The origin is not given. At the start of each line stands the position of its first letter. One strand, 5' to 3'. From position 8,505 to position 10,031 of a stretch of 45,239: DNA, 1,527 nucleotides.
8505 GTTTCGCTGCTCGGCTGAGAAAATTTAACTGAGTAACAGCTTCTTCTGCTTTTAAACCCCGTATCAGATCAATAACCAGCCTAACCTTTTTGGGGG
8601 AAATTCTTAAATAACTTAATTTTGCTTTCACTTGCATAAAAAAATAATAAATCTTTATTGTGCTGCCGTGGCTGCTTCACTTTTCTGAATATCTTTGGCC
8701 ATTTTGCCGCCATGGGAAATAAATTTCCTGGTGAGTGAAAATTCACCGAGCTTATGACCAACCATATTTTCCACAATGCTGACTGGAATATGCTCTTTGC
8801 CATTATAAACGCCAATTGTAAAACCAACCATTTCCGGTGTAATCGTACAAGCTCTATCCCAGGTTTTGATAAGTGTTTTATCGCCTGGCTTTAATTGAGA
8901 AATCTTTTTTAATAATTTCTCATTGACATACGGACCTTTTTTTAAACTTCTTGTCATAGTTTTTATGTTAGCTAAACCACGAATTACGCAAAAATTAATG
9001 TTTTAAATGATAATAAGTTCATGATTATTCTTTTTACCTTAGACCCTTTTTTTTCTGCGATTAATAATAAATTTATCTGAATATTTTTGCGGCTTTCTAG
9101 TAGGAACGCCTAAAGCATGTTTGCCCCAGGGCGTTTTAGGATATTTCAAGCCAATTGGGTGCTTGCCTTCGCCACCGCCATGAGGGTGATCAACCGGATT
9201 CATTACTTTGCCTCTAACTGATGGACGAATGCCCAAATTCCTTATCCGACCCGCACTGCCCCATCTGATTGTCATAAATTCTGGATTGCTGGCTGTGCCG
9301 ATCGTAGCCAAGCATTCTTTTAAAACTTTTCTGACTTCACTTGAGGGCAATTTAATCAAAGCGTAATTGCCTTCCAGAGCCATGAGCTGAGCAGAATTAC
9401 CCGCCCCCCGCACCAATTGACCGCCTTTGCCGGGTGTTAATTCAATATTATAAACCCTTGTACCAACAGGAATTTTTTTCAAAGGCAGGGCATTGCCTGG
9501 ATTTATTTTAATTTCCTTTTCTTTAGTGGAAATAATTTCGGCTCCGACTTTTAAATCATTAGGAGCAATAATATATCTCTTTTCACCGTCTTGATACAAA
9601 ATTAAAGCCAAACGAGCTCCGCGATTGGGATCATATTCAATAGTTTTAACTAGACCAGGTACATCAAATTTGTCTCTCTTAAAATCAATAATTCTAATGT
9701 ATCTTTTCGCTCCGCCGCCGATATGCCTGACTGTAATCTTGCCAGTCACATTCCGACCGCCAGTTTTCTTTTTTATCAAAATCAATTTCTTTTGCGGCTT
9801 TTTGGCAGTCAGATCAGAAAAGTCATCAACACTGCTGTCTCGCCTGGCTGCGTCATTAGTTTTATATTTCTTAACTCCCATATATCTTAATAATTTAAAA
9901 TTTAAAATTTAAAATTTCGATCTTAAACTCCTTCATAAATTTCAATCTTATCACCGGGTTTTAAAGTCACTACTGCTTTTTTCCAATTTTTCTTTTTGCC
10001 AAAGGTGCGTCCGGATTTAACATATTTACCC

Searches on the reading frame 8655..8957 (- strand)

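Call 28: search_protein_families(library=pfam, proteins=[window:8655-8957:-])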
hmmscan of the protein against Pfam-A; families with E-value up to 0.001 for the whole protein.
window:8655-8957:- (100 aa): 1 family
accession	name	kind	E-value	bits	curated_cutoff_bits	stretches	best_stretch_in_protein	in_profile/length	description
PF00203.26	Ribosomal_S19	-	1.5e-35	121.3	27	1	3-82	1-81/81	Ribosomal protein S19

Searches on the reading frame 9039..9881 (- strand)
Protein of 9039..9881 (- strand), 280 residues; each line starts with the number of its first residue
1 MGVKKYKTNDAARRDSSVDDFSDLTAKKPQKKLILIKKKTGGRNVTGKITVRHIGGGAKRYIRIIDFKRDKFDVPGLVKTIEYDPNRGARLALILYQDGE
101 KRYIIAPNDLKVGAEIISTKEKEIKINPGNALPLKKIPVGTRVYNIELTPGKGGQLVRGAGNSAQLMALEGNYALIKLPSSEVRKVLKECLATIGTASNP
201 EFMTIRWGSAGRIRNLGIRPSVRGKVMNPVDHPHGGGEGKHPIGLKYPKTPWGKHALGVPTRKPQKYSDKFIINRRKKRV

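Call 28: search_protein_families(library=pfam, proteins=[window:9039-9881:-])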
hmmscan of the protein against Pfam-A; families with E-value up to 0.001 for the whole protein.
window:9039-9881:- (280 aa): 2 families
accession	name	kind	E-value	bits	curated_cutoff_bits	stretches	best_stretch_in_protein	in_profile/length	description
PF03947.24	Ribosomal_L2_C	-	2.1e-49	167.2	33.7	1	127-253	1-126/126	Ribosomal Proteins L2, C-terminal domain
PF00181.30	Ribosomal_L2_N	-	2.4e-32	111.2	23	1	42-118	1-77/77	Ribosomal Proteins L2, RNA binding N-terminal domain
